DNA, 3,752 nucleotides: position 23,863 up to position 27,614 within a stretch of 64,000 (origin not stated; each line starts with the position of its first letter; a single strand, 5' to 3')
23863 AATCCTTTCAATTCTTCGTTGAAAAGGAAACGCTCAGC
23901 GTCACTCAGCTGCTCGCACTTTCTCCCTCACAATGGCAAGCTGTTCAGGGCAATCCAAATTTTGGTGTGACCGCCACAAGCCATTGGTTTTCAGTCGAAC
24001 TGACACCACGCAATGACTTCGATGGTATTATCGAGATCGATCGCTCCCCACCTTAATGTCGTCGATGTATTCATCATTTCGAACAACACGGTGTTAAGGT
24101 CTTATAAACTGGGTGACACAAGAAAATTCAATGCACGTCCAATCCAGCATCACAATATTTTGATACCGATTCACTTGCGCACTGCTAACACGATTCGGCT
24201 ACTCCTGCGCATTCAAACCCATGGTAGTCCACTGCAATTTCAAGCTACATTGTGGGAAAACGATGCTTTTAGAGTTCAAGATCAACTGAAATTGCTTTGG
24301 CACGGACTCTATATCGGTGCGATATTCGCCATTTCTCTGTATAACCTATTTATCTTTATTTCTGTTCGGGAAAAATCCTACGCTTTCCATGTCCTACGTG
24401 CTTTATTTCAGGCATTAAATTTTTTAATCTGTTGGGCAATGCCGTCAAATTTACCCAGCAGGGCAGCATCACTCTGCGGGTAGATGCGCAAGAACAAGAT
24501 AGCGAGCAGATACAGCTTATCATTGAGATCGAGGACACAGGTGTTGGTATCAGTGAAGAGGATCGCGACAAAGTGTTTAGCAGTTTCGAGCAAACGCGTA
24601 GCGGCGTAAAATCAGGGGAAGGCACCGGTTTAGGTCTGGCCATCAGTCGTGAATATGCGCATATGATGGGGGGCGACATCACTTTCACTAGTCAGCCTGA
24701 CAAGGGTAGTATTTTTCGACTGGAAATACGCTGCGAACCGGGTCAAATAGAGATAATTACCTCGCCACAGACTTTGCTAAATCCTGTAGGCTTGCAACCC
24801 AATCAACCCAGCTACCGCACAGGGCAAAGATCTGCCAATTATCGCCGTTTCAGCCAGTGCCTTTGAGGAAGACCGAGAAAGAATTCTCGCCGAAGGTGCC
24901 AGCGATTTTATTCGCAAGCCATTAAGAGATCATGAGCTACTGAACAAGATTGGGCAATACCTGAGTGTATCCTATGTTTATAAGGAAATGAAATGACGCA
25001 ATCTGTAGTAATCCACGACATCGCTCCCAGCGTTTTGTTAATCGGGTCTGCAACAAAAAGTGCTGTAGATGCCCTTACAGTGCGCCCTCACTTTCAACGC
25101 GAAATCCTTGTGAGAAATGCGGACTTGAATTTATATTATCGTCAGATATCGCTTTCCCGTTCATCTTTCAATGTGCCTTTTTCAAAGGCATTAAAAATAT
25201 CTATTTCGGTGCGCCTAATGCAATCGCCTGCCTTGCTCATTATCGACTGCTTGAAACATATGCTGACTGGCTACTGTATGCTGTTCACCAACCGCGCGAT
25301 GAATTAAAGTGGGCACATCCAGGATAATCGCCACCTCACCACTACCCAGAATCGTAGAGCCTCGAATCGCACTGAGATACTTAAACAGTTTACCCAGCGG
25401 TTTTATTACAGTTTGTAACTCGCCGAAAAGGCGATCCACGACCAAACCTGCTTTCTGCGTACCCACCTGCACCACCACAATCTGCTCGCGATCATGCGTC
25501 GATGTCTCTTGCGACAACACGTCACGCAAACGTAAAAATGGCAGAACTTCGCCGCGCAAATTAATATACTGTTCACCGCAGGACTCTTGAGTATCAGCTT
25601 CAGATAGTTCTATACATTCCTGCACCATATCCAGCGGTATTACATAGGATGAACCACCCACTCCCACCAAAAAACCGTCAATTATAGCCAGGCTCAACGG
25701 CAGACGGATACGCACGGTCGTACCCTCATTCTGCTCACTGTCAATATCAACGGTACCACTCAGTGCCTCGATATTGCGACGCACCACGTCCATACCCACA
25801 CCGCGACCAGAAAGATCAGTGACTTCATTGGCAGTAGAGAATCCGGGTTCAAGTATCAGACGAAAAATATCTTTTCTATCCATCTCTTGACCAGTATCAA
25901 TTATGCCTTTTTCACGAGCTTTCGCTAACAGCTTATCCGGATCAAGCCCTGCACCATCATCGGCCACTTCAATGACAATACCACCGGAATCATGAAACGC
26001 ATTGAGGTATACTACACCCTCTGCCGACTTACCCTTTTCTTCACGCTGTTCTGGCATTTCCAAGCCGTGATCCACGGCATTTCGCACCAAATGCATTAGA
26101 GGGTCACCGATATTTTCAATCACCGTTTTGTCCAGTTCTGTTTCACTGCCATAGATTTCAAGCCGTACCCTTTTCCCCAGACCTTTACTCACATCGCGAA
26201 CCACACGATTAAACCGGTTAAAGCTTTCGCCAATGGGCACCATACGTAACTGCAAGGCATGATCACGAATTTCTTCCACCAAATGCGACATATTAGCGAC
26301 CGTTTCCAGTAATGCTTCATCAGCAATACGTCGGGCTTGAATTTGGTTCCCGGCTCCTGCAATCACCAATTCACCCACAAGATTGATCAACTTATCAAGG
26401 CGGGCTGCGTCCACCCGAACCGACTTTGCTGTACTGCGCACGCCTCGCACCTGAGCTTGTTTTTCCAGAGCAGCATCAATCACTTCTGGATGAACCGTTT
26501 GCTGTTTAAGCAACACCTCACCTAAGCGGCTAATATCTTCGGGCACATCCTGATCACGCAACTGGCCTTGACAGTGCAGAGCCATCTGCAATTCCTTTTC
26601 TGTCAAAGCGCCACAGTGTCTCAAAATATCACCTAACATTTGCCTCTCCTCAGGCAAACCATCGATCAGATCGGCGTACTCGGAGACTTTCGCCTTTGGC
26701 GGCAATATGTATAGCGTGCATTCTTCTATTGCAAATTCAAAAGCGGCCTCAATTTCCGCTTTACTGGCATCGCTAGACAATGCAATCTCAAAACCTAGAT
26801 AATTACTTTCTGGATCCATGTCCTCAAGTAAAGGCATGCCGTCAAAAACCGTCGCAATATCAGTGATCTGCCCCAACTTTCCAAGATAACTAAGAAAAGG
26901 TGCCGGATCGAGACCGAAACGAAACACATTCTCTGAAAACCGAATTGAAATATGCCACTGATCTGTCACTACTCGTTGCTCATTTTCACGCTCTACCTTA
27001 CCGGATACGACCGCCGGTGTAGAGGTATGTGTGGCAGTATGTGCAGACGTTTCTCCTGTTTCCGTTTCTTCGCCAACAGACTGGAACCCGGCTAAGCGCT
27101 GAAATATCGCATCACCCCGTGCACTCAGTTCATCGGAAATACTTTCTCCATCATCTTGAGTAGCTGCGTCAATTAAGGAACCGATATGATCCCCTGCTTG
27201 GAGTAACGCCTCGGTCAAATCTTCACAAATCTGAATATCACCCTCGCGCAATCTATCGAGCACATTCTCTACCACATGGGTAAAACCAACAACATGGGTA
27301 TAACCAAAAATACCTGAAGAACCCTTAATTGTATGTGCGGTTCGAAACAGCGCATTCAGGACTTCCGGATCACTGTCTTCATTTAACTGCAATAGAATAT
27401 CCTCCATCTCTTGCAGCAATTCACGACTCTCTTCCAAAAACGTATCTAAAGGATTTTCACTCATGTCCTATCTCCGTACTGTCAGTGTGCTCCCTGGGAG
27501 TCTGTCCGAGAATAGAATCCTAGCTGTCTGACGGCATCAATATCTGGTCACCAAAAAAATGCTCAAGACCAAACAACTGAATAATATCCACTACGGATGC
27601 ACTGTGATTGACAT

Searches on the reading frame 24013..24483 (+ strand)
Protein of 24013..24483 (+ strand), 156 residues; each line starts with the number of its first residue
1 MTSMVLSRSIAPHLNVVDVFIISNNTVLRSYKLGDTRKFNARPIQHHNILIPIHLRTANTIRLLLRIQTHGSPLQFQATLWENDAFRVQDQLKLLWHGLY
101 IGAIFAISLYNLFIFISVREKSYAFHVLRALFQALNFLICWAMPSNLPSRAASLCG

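Call 74: search_protein_families(library=ncbifam, proteins=[window:24013-24483:+], max_evalue=0.01)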
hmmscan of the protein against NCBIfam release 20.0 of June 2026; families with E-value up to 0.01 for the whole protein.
window:24013-24483:+ (156 aa): 0 families

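Call 93: search_protein_families(library=pfam, proteins=[window:24013-24483:+], max_evalue=0.0001)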
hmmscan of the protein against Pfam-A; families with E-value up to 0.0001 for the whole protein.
window:24013-24483:+ (156 aa): 2 families
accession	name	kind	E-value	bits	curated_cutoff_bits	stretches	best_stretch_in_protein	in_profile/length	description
PF07696.17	7TMR-DISMED2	-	3.9e-13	50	22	1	11-82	66-136/136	7TMR-DISM extracellular 2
PF07695.17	7TMR-DISM_7TM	-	1e-09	39.1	29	1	95-139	3-47/205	7TM diverse intracellular signalling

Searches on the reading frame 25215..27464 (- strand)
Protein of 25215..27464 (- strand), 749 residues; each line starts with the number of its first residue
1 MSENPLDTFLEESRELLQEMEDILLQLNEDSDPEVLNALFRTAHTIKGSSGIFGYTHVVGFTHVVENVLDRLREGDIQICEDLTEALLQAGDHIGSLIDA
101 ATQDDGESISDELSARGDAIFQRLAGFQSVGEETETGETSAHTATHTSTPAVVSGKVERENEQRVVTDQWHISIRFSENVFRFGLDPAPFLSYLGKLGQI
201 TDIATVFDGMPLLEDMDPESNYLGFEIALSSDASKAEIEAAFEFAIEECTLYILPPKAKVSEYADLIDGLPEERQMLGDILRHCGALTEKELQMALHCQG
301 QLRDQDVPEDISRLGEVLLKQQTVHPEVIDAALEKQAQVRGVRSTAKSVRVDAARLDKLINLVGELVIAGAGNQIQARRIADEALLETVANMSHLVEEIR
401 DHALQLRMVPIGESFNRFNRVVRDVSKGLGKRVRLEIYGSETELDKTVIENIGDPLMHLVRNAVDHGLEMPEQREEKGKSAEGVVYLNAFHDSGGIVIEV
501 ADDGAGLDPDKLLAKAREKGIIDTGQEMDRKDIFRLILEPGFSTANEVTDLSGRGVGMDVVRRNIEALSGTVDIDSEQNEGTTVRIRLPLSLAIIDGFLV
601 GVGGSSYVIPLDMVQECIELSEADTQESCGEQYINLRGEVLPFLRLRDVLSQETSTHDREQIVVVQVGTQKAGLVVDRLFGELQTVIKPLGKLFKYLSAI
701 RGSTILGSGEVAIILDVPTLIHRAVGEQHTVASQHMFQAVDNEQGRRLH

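Call 20: search_protein_families(library=ncbifam, proteins=[window:25215-27464:-], max_evalue=0.00001)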
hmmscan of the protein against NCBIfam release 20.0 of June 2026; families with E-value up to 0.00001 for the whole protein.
window:25215-27464:- (749 aa): 12 families
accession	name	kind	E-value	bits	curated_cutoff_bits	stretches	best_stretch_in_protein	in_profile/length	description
NF007835.0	PRK10547.1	equivalog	1.4e-126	423.7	793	1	7-721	8-657/670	chemotaxis protein CheA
NF041336.1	CheA_Halo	equivalog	4.5e-120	402.3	950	2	336-720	281-666/666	chemotaxis protein CheA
NF008298.1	PRK11086.1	subfamily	1.7e-08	33.4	520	1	521-590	462-525/529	DcuS/MalK family sensor histidine kinase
NF010411.0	PRK13837.1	equivalog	5.7e-07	27.9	647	1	522-591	613-676/828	two-component system VirA-like sensor kinase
NF008468.0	PRK11360.1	equivalog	6.3e-07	28.1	646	1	521-590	545-608/616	two-component system sensor histidine kinase AtoS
NF053867.1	SprKinKinDBac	equivalog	6.9e-07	28.1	775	1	521-591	434-498/500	sporulation kinase KinD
NF007688.0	PRK10364.1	equivalog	8.7e-07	28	479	0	522-591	389-452/460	two-component system sensor histidine kinase ZraS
NF053729.1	c-di-GMP_motif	domain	2e-06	27.5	38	0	313-338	1-26/53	cyclic di-GMP-binding domain-containing protein, MshE-related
TIGR02916.1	PEP_his_kin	equivalog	2.2e-06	26.6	300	0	521-589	616-679/679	XrtA/PEP-CTERM system histidine kinase PrsK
NF038334.1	malate_HK_MalK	exception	4.9e-06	25.5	800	1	520-590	461-525/533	malate sensor histidine kinase MalK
NF010076.0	PRK13557.1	subfamily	5.6e-06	25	631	0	521-591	329-395/540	histidine kinase famiy protein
NF047874.1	MASE3_PAS_HK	subfamily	6.5e-06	25.2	560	0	552-591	587-626/655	MASE3 domain-containing sensor histidine kinase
